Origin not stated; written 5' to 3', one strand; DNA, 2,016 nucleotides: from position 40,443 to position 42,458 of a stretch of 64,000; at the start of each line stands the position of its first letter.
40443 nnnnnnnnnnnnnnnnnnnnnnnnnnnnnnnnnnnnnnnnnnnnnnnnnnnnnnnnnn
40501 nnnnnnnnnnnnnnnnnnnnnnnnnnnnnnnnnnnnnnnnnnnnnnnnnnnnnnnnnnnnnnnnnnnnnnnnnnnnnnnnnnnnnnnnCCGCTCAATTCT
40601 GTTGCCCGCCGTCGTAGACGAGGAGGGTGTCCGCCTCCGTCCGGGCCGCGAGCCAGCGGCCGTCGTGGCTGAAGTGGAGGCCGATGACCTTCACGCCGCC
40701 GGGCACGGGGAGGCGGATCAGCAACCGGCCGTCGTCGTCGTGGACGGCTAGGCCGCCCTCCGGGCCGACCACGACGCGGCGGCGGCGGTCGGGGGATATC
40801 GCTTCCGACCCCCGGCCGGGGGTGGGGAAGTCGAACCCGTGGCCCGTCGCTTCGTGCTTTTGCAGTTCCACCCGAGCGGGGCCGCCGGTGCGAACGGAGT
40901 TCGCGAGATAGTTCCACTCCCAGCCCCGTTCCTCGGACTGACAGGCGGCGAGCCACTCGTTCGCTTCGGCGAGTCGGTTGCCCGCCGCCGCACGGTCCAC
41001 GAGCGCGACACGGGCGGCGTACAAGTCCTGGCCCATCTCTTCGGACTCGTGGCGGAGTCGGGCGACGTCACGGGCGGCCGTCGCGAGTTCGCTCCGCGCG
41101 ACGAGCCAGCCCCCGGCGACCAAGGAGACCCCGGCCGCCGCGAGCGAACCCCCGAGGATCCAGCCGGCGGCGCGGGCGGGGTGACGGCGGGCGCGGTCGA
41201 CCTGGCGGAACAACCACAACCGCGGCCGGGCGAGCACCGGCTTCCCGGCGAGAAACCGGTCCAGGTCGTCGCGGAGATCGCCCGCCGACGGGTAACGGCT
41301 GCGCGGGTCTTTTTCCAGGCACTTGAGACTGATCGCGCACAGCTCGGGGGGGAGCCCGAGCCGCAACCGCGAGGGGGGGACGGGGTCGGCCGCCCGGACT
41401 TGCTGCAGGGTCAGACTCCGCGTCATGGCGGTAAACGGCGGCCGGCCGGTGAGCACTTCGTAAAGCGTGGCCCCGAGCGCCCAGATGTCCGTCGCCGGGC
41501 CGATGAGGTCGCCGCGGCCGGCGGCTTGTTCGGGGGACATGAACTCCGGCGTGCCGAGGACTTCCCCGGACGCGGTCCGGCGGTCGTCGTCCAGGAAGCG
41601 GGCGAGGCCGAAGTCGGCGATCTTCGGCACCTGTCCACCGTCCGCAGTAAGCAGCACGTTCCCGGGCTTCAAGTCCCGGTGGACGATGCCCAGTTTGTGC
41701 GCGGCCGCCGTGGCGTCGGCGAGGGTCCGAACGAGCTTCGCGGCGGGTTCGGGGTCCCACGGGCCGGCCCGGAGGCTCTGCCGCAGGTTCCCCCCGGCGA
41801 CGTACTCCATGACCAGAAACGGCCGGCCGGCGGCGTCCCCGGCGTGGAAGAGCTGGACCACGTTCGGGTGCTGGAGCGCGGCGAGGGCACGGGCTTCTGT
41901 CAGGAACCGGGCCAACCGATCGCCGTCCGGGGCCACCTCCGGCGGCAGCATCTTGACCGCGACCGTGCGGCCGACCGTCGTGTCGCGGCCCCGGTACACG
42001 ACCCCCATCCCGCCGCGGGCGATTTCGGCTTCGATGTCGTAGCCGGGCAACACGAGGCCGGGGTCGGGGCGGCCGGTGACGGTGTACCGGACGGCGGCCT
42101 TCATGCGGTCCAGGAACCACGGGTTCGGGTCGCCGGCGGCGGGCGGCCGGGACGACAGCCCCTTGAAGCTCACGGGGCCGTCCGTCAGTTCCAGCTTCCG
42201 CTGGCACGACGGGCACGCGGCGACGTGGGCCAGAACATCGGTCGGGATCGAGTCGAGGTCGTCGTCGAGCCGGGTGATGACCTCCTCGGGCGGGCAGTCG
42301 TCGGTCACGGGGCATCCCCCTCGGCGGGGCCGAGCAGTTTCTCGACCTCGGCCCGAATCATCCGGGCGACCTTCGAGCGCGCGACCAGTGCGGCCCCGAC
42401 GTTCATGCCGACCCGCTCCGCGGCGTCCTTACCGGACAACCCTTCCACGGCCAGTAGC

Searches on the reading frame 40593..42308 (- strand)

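Call 73: search_protein_families(library=pfam, proteins=[window:40593-42308:-], max_evalue=0.001)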
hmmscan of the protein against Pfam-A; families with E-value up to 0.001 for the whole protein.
window:40593-42308:- (571 aa): 5 families
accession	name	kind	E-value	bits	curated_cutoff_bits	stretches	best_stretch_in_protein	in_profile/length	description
PF00069.31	Pkinase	-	4.4e-46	157.8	31.7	1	90-339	1-252/263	Protein kinase domain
PF07714.23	PK_Tyr_Ser-Thr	-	6e-36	124.5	23.1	1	92-338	3-248/258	Protein tyrosine and serine/threonine kinase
PF01636.29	APH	-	3.1e-08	34.1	23.2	1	109-206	18-110/239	Phosphotransferase enzyme family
PF03109.22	ABC1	-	1.8e-07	31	22.9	1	158-246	138-224/244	ABC1 atypical kinase-like domain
PF17667.7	Pkinase_fungal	-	7.1e-05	22.1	24.1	1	191-260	287-363/387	Fungal protein kinase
